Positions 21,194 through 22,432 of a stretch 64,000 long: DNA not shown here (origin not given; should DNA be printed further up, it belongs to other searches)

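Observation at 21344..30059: Cyclic-ureide (hydantoin/dihydropyrimidine/allantoin-type) cluster with a stand-alone PyrB-like carbamoyltransferase and no N-carbamoylase: candidate phosphorolytic, carbamoyl-phosphate-yielding pathway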

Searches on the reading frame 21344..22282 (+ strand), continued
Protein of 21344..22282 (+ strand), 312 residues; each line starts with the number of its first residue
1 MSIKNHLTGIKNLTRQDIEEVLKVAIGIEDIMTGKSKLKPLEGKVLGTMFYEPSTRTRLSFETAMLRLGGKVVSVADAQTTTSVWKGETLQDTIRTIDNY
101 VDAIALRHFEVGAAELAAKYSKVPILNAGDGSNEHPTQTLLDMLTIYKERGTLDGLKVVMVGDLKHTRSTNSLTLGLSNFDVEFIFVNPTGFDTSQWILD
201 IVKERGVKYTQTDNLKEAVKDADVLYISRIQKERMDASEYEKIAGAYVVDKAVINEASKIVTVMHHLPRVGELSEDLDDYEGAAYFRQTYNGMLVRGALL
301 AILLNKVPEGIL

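Call 48: search_protein_families(library=ncbifam, max_evalue=1e-10, proteins=[L097:10995-12251:+, L097:14340-15584:+, L097:5724-6689:+, L097:4238-5629:+, L097:3500-4204:+, L097:6736-7815:+, L097:9104-9910:+, L097:15584-16846:+, L097:18038-18925:+, L097:310-1824:+])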
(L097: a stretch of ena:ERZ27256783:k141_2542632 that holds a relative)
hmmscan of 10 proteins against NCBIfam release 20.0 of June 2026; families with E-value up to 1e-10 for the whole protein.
L097:10995-12251:+ (418 aa): 1 family
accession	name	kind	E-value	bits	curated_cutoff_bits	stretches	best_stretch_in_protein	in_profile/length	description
TIGR01502.1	B_methylAsp_ase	equivalog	1.4e-169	564.5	286.15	1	2-411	1-408/408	methylaspartate ammonia-lyase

L097:14340-15584:+ (414 aa): 1 family
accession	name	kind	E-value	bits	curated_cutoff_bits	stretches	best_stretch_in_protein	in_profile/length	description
TIGR01502.1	B_methylAsp_ase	equivalog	9.1e-155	515.7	286.15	1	3-409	2-407/408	methylaspartate ammonia-lyase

L097:5724-6689:+ (321 aa): 4 families
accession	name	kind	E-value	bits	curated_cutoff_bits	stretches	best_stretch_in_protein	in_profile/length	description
TIGR00746.1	arcC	equivalog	4.7e-108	360.9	358.25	1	2-319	2-308/309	carbamate kinase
NF009007.0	PRK12352.1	subfamily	9.5e-88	294.1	266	1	2-320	4-315/316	carbamate kinase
NF009008.0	PRK12354.1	subfamily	2.6e-86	289.6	361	1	1-320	1-300/308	carbamate kinase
NF006926.0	PRK09411.1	equivalog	8.1e-60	202.5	416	1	2-319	3-296/297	carbamate kinase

L097:4238-5629:+ (463 aa): 33 families (the best 25 are shown)
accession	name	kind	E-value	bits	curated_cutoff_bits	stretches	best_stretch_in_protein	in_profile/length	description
NF004839.0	PRK06189.1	equivalog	2.5e-107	359.3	631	1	4-459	3-447/451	allantoinase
TIGR03178.1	allantoinase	equivalog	4.9e-105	351.9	357.85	1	5-457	1-439/441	allantoinase AllB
NF058539.1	ergo_uti2_ErtD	equivalog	1.1e-94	318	650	1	5-458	3-446/449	hydantoin-5-propionate amidohydrolase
NF006559.0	PRK09060.1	equivalog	1.8e-93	313.3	482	1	3-455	4-434/444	dihydroorotase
TIGR02033.1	D-hydantoinase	equivalog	1.5e-92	311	393.25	1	7-458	2-453/454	dihydropyrimidinase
NF002668.0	PRK02382.1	equivalog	1.9e-92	310.3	452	1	22-458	14-427/436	dihydroorotase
TIGR00857.1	pyrC_multi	subfamily_domain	9.9e-88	294.9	279.05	1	21-445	5-412/412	dihydroorotase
NF005751.0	PRK07575.1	equivalog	1.3e-87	294.1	529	1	7-448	6-426/440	dihydroorotase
NF009941.0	PRK13404.1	subfamily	3.2e-85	286.6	647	1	3-458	3-460/478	dihydropyrimidinase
NF058538.1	ergo_util_ErtD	equivalog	6.4e-82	275.8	600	1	5-459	2-446/446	hydantoin-5-propionate amidohydrolase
NF005960.0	PRK08044.1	equivalog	9.3e-78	261.9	688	1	4-458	3-449/453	allantoinase AllB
NF006688.0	PRK09236.1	equivalog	4.6e-72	243.2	535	1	7-450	5-434/444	dihydroorotase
NF006837.0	PRK09357.1-2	equivalog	1.8e-67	227.8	575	1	6-445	3-425/428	dihydroorotase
NF003271.0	PRK04250.1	equivalog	1.4e-64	218.3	405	1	7-452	5-398/407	dihydroorotase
NF006841.0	PRK09357.2-2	equivalog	1.5e-64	218.3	640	1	21-443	18-418/421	dihydroorotase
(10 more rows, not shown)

L097:3500-4204:+ (234 aa): 0 families

L097:6736-7815:+ (359 aa): 38 families (the best 25 are shown)
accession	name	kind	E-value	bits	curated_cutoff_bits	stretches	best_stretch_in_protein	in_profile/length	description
NF052282.1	PLP_TF_PdxR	equivalog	7.5e-62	209.8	320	1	5-355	92-447/448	MocR-like pyridoxine biosynthesis transcription factor PdxR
NF052290.2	MocR_like_YczR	exception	3.5e-49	167.7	487.4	1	24-357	117-456/458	MocR-like transcription factor YczR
NF052281.1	rhizopine_MocR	equivalog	1.6e-45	155.7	650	1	6-358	122-478/479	rhizopine catabolism transcriptional regulator MocR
NF041364.1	GntC_guanitoxin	equivalog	7.6e-41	140.2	415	1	16-356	7-354/356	guanitoxin biosynthesis PLP-dependent (S)-gamma-hydroxy-L-arginine cyclodehydratase GntC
TIGR04461.1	endura_MppQ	equivalog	3.9e-36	124.9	540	1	21-340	28-361/392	enduracididine biosynthesis enzyme MppQ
NF052286.1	ecto_TF_EhuR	exception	1e-33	116.6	480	1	61-358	155-448/458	MocR-like ectoine utilization transcription factor EhuR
NF052285.1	GABA_TF_GabR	exception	6.3e-28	97.8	600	1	4-289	91-379/456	MocR-like transcriptional regulator GabR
NF053594.1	AAT_Rv3722c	equivalog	2.2e-25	89.2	435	1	5-357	21-403/412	aspartate aminotransferase type Ic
NF004770.0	PRK06108.1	subfamily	3.8e-25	88.5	422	1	24-358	53-391/396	pyridoxal phosphate-dependent aminotransferase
TIGR03947.1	viomycin_VioD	equivalog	4.2e-22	78.5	390.9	1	19-251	23-257/359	capreomycidine synthase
NF005732.0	PRK07550.1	equivalog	2.1e-19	69.8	366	1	36-357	59-386/389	aminotransferase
NF005593.0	PRK07324.1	equivalog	2.8e-19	69.4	476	1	29-246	44-262/373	aminotransferase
NF005744.0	PRK07568.1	subfamily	7.9e-19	67.7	389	1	28-301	48-327/398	pyridoxal phosphate-dependent aminotransferase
TIGR01141.1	hisC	equivalog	1.1e-18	67.2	276.55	1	36-231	47-235/349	histidinol-phosphate transaminase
NF005305.0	PRK06836.1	equivalog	3.7e-18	66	376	1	10-340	39-373/396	pyridoxal phosphate-dependent aminotransferase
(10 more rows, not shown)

L097:9104-9910:+ (268 aa): 1 family
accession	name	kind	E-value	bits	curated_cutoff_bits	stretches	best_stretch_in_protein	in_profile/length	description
TIGR02476.1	BluB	equivalog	2.7e-15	56.3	150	0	164-250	97-183/205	5,6-dimethylbenzimidazole synthase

L097:15584-16846:+ (420 aa): 3 families
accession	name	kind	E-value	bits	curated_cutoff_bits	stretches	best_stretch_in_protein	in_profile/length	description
NF001913.0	PRK00696.1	equivalog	2e-71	241.1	370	1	3-378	2-363/388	ADP-forming succinate--CoA ligase subunit beta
TIGR01016.1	sucCoAbeta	subfamily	5.1e-70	236.3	375.55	1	3-378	2-363/386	succinate-CoA ligase subunit beta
NF010647.0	PRK14046.1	equivalog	5.5e-55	187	604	1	4-378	3-363/392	malate--CoA ligase subunit beta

L097:18038-18925:+ (295 aa): 3 families
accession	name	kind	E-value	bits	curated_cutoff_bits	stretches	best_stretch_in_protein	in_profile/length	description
TIGR01588.1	citE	equivalog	1.2e-82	277.2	443.4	1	3-286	2-285/288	citrate (pro-3S)-lyase subunit beta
NF038242.1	RipC_Ccl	equivalog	1.5e-54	185.4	375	1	4-282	1-266/268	itaconate degradation C-C-lyase RipC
NF041626.1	malyCoAlyase_Halo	equivalog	1.1e-23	83.8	500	1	83-291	100-320/340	L-malyl-CoA/beta-methylmalyl-CoA lyase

L097:310-1824:+ (504 aa): 26 families (the best 25 are shown)
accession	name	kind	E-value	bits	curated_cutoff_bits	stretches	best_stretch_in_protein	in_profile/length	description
NF004701.0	PRK06038.1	equivalog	9.1e-87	291.5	609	2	191-464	159-430/432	N-ethylammeline chlorohydrolase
NF005557.0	PRK07228.1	equivalog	1.6e-82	277.6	522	1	2-466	2-443/445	5'-deoxyadenosine deaminase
NF006252.0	PRK08393.1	equivalog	4.1e-82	276.5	617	2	206-460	172-423/424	N-ethylammeline chlorohydrolase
NF006549.0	PRK09045.1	equivalog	1.4e-81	274.4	540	2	188-463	169-442/444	TRZ/ATZ family hydrolase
NF006055.0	PRK08203.1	equivalog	7.3e-70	235.7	532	1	2-463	5-453/455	8-oxoguanine deaminase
NF006056.0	PRK08204.1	subfamily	9.2e-67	225.7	391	1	2-467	4-447/449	hypothetical protein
NF004995.0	PRK06380.1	subfamily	1.1e-63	215.6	567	2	214-450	177-413/418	metal-dependent hydrolase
NF005211.0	PRK06687.1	equivalog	8.9e-56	189.4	703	2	187-442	159-415/419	TRZ/ATZ family protein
NF009059.0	PRK12393.1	equivalog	2.2e-54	184.9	543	1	9-463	15-458/460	amidohydrolase family protein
NF012037.0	PRK15493.1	equivalog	5.5e-53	180.3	779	2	198-461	172-434/435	bifunctional S-methyl-5'-thioadenosine deaminase/S-adenosylhomocysteine deaminase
NF005540.0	PRK07203.1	equivalog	1.4e-51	175.5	444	2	219-462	201-440/444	putative aminohydrolase SsnA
NF004801.0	PRK06151.1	subfamily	9.2e-51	173.2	416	1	1-468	2-470/491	chlorohydrolase family protein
TIGR03314.1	Se_ssnA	subfamily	7.8e-50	170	455.5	1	5-460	3-437/441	putative selenium metabolism protein SsnA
TIGR02967.1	guan_deamin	equivalog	3.8e-39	134.8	375.4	1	44-405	30-366/401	guanine deaminase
NF006681.0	PRK09229.1-2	equivalog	4.5e-35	121.3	362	1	16-447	15-436/451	formimidoylglutamate deiminase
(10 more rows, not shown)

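Call 61: find_encoding_contigs(protein=P0093, flank=10000, max_places=1)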
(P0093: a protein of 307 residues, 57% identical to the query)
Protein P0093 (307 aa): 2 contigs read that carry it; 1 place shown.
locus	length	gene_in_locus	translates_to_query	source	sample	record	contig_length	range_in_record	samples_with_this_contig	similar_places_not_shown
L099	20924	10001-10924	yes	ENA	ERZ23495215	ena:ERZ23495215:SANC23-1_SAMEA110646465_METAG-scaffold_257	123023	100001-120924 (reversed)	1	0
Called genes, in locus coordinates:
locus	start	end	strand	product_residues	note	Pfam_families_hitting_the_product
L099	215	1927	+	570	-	PF00496:SBP_bac_5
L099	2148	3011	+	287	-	PF12911:OppC_N, PF00528:BPD_transp_1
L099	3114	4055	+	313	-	PF19300:BPD_transp_1_N, PF00528:BPD_transp_1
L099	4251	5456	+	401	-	PF00682:HMGL-like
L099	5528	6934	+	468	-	PF01979:Amidohydro_1, PF07969:Amidohydro_3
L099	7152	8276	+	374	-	PF05977:MFS_3, PF07690:MFS_1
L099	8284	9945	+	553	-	PF01019:G_glu_transpept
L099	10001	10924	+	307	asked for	PF02729:OTCace_N, PF00185:OTCace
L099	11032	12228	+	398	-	PF01979:Amidohydro_1, PF07969:Amidohydro_3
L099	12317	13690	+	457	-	PF01979:Amidohydro_1, PF07969:Amidohydro_3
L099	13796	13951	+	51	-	-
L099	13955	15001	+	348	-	PF00155:Aminotran_1_2 (weak), PF01212:Beta_elim_lyase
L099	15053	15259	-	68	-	-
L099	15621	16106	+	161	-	PF00903:Glyoxalase, PF12681:Glyoxalase_2 (faint), PF13669:Glyoxalase_4, PF18029:Glyoxalase_6 (weak)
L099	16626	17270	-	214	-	PF00211:Guanylate_cyc (weak)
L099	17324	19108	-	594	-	PF00027:cNMP_binding, PF24179:NTE_Ploop, PF01734:Patatin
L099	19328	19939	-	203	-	PF01553:Acyltransferase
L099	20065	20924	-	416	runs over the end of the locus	PF00083:Sugar_tr (weak), PF07690:MFS_1, PF12832:MFS_1_like, PF07690:MFS_1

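Call 62: search_protein_families(library=ncbifam, max_evalue=1e-8, proteins=[L099:8284-9945:+, L099:4251-5456:+, L099:5528-6934:+, L099:11032-12228:+, L099:12317-13690:+, L099:13955-15001:+, L013:20434-20954:+, L016:2897-4210:+, L016:4227-5531:+, L016:8495-8680:+])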
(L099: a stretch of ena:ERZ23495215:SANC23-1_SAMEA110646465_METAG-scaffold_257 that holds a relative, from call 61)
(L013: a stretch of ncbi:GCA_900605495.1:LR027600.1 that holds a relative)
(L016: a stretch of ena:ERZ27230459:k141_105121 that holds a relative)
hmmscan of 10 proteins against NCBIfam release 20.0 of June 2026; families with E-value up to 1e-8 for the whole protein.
L099:8284-9945:+ (553 aa): 2 families
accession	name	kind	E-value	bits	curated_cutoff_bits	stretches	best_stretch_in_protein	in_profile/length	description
TIGR00066.1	g_glut_trans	equivalog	2e-125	419.2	357.85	1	36-545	1-518/518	gamma-glutamyltransferase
NF007187.0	PRK09615.1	equivalog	9e-86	288.4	990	1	31-546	45-573/581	gamma-glutamyltransferase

L099:4251-5456:+ (401 aa): 14 families
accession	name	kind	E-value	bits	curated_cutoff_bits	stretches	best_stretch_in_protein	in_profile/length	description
NF002085.0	PRK00915.1-2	subfamily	7.2e-41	140.5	517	1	24-400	7-381/504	2-isopropylmalate synthase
TIGR02090.1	LEU1_arch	subfamily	2e-38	132.5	484.75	1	134-374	115-346/363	isopropylmalate/citramalate/homocitrate synthases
TIGR02146.1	LysS_fung_arch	equivalog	3.4e-29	102.2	413.55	1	33-373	1-343/344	homocitrate synthase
NF041069.1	IPMS_Sufob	equivalog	2e-27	96.5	600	1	32-398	2-368/371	isopropylmalate synthase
NF002086.0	PRK00915.1-3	equivalog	2e-27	95.9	532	1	174-381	163-371/516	2-isopropylmalate synthase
NF002088.0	PRK00915.1-5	equivalog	9.6e-27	93.6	697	1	172-381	158-368/514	2-isopropylmalate synthase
TIGR00973.1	leuA_bact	equivalog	1.1e-25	90.1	598.7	1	178-381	162-366/494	2-isopropylmalate synthase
NF002087.0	PRK00915.1-4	equivalog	2.6e-25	88.9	729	1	176-372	165-363/516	2-isopropylmalate synthase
TIGR02660.1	nifV_homocitr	equivalog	1.4e-24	87.1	462.9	1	196-374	176-347/365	homocitrate synthase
NF002084.0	PRK00915.1-1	equivalog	6.2e-16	58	748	1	177-304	164-296/523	2-isopropylmalate synthase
TIGR00977.1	citramal_synth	equivalog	1.5e-11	43.3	450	1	182-400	174-388/526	citramalate synthase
NF006049.0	PRK08195.1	subfamily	5e-11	42.2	229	1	63-283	51-268/344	4-hyroxy-2-oxovalerate/4-hydroxy-2-oxopentanoic acid aldolase,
NF042434.1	IPMS_Lepto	equivalog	1.9e-09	36.9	500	1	196-302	190-295/374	2-isopropylmalate synthase LeuA2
TIGR03217.1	4OH_2_O_val_ald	equivalog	6.8e-09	35.3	286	0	110-283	91-263/334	4-hydroxy-2-oxovalerate aldolase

L099:5528-6934:+ (468 aa): 38 families (the best 25 are shown)
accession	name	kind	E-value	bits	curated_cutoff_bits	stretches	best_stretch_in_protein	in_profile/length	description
NF004701.0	PRK06038.1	equivalog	7.8e-95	318.1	609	1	18-462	3-430/432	N-ethylammeline chlorohydrolase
NF005557.0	PRK07228.1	equivalog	7.2e-85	285.3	522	1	21-464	3-443/445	5'-deoxyadenosine deaminase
NF006549.0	PRK09045.1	equivalog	2.2e-71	240.8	540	1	16-459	5-440/444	TRZ/ATZ family hydrolase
NF006252.0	PRK08393.1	equivalog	8.1e-65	219.5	617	1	21-457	3-422/424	N-ethylammeline chlorohydrolase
NF006056.0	PRK08204.1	subfamily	5.8e-58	196.7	391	1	20-464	4-446/449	hypothetical protein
NF005540.0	PRK07203.1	equivalog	2.7e-56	191.1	444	1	21-461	2-441/444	putative aminohydrolase SsnA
NF004995.0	PRK06380.1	subfamily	5.5e-56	190.3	567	1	21-449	3-414/418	metal-dependent hydrolase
TIGR03314.1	Se_ssnA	subfamily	2.3e-55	188.2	455.5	1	21-460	1-439/441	putative selenium metabolism protein SsnA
NF006055.0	PRK08203.1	equivalog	2.2e-51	174.8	532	1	21-461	7-453/455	8-oxoguanine deaminase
NF005211.0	PRK06687.1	equivalog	3.2e-48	164.6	703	1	28-443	9-418/419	TRZ/ATZ family protein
NF012037.0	PRK15493.1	equivalog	6e-46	157.1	779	1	25-454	7-429/435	bifunctional S-methyl-5'-thioadenosine deaminase/S-adenosylhomocysteine deaminase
NF004801.0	PRK06151.1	subfamily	1.5e-43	149.3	416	1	35-459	19-463/491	chlorohydrolase family protein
TIGR02967.1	guan_deamin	equivalog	1.2e-39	136.5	375.4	1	36-403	2-368/401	guanine deaminase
NF006681.0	PRK09229.1-2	equivalog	3.9e-38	131.3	362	1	34-445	15-436/451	formimidoylglutamate deiminase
NF009059.0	PRK12393.1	equivalog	8.7e-38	130.2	543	1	19-462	5-459/460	amidohydrolase family protein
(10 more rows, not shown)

L099:11032-12228:+ (398 aa): 18 families
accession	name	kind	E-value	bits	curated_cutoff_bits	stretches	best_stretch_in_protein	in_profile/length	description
NF004636.0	PRK05985.1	subfamily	3.3e-75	253.4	408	1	4-397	5-394/398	amidohydrolase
NF005748.0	PRK07572.1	subfamily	8.2e-62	209.6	438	1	1-394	1-403/426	cytosine deaminase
NF005312.0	PRK06846.1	subfamily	5.7e-54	183.5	447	1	11-393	26-407/412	amidohydrolase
NF006685.0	PRK09230.1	subfamily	4.5e-43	147.2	483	1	4-393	6-406/426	cytosine deaminase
NF005759.0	PRK07583.1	equivalog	2.6e-38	131.8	403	1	17-393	40-423/438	cytosine deaminase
NF005365.0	PRK06886.1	equivalog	2e-22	79.7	340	1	51-351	21-326/327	hypothetical protein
NF006056.0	PRK08204.1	subfamily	4.1e-16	58.8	391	1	16-116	23-120/449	hypothetical protein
NF004701.0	PRK06038.1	equivalog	9.9e-14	50.9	609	0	281-368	281-367/432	N-ethylammeline chlorohydrolase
NF006252.0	PRK08393.1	equivalog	4.2e-13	49.1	617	0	241-368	240-364/424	N-ethylammeline chlorohydrolase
NF006689.0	PRK09237.1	equivalog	4.3e-13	48.6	371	1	1-143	2-152/383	amidohydrolase/deacetylase family metallohydrolase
NF005557.0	PRK07228.1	equivalog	1.2e-12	47.3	522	0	234-370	242-378/445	5'-deoxyadenosine deaminase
NF004839.0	PRK06189.1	equivalog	6.3e-12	44.9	631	1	1-62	2-65/451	allantoinase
TIGR03583.1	EF_0837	hypoth_equivalog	1.3e-11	44.2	432.15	1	2-145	1-146/365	amidohydrolase/deacetylase family metallohydrolase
NF006549.0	PRK09045.1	equivalog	1.8e-11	43.4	540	0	202-369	210-381/444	TRZ/ATZ family hydrolase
TIGR01224.1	hutI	equivalog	1.5e-10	40.5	298.15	0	201-371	203-356/377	imidazolonepropionase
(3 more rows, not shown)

L099:12317-13690:+ (457 aa): 38 families (the best 25 are shown)
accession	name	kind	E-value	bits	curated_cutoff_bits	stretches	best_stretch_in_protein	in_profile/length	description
TIGR02033.1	D-hydantoinase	equivalog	3.9e-143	477.7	393.25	1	5-452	2-454/454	dihydropyrimidinase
NF009941.0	PRK13404.1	subfamily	6.1e-133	443.9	647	1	3-453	5-462/478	dihydropyrimidinase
NF004839.0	PRK06189.1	equivalog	2.3e-88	296.8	631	1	1-451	2-446/451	allantoinase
TIGR03178.1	allantoinase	equivalog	2.5e-86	290.2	357.85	1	3-450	1-439/441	allantoinase AllB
NF006559.0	PRK09060.1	equivalog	5.3e-81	272.2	482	1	2-448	5-434/444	dihydroorotase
NF002668.0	PRK02382.1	equivalog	1.9e-76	257.6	452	1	15-452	9-428/436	dihydroorotase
NF058539.1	ergo_uti2_ErtD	equivalog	1.1e-74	251.9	650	1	6-451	5-446/449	hydantoin-5-propionate amidohydrolase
NF058538.1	ergo_util_ErtD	equivalog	1.7e-74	251.3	600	1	6-451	4-445/446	hydantoin-5-propionate amidohydrolase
TIGR00857.1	pyrC_multi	subfamily_domain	2.4e-70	237.6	279.05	1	16-437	2-411/412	dihydroorotase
NF005960.0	PRK08044.1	equivalog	5.2e-70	236.4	688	1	2-451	3-449/453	allantoinase AllB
NF005751.0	PRK07575.1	equivalog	3.5e-67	226.8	529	1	3-442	4-427/440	dihydroorotase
NF003271.0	PRK04250.1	equivalog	2.3e-57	194.5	405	1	5-440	4-393/407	dihydroorotase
NF006688.0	PRK09236.1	equivalog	8.8e-56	189.5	535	1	3-442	3-433/444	dihydroorotase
NF006836.0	PRK09357.1-1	equivalog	1.3e-52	179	538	1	17-441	14-430/432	dihydroorotase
NF006841.0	PRK09357.2-2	equivalog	3.1e-52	177.7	640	1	16-435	15-417/421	dihydroorotase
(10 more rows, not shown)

L099:13955-15001:+ (348 aa): 2 families
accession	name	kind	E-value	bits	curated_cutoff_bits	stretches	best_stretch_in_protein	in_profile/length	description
NF041359.1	GntG_guanitoxin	subfamily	3.1e-139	463.9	230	1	2-341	4-342/343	GntG family PLP-dependent aldolase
NF007825.0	PRK10534.1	equivalog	1.1e-102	343.5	312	1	3-344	1-331/333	low-specificity L-threonine aldolase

L013:20434-20954:+ (173 aa): 4 families
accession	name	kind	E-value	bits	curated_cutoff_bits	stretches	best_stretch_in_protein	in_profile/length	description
NF050097.1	BiurAmidohydBiuH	equivalog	1.7e-21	76.7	370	1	12-173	15-183/221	biuret amidohydrolase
TIGR03614.1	RutB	equivalog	2e-16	60.3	377.95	1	112-168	122-178/226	pyrimidine utilization protein B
NF008517.0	PRK11440.1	equivalog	5e-11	42.9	195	1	46-171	31-151/188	hydrolase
NF008623.0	PRK11609.1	equivalog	3e-09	37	174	0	15-172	3-174/213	bifunctional nicotinamidase/pyrazinamidase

L016:2897-4210:+ (437 aa): 3 families
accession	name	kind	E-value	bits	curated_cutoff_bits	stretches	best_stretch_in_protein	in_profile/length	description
TIGR01891.1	amidohydrolases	subfamily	3.8e-51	174.3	153.75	1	26-369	6-341/366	amidohydrolase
NF040868.1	carboxypep_CpsA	equivalog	2.1e-22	79.4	500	1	25-320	19-304/391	carboxypeptidase CpsA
NF038260.1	ectoine_DoeB_2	equivalog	1.6e-14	53.6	550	1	25-310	12-283/378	N(2)-acetyl-L-2,4-diaminobutanoate deacetylase DoeB2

L016:4227-5531:+ (434 aa): 6 families
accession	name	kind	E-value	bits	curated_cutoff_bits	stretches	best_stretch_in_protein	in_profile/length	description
TIGR01891.1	amidohydrolases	subfamily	9.4e-57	192.8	153.75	1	26-380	6-354/366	amidohydrolase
NF040868.1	carboxypep_CpsA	equivalog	3.2e-28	98.6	500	1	11-323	5-306/391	carboxypeptidase CpsA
NF038260.1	ectoine_DoeB_2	equivalog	2.8e-16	59.4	550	1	22-307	9-279/378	N(2)-acetyl-L-2,4-diaminobutanoate deacetylase DoeB2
NF004788.0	PRK06133.1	subfamily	1.5e-10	40.6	349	1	200-324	214-334/417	glutamate carboxypeptidase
NF005602.0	PRK07338.1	equivalog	1.6e-10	40.2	357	1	205-299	207-298/409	hydrolase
NF006365.0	PRK08588.1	subfamily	4.8e-10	39.3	289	1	164-291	145-270/383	succinyl-diaminopimelate desuccinylase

L016:8495-8680:+ (61 aa): 4 families
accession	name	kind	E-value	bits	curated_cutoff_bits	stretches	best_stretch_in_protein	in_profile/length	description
NF001966.0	PRK00745.1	equivalog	5.3e-19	67.9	80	1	1-58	1-58/62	4-oxalocrotonate tautomerase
NF041920.1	DmpI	equivalog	2.3e-12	46.5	70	1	1-58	1-57/59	4-oxalocrotonate tautomerase DmpI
TIGR00013.1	taut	subfamily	1.3e-11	44.4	56.9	1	1-58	1-59/64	2-hydroxymuconate tautomerase family protein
NF002571.1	PRK02220.1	equivalog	6.6e-11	42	55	1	1-57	1-57/61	2-hydroxymuconate tautomerase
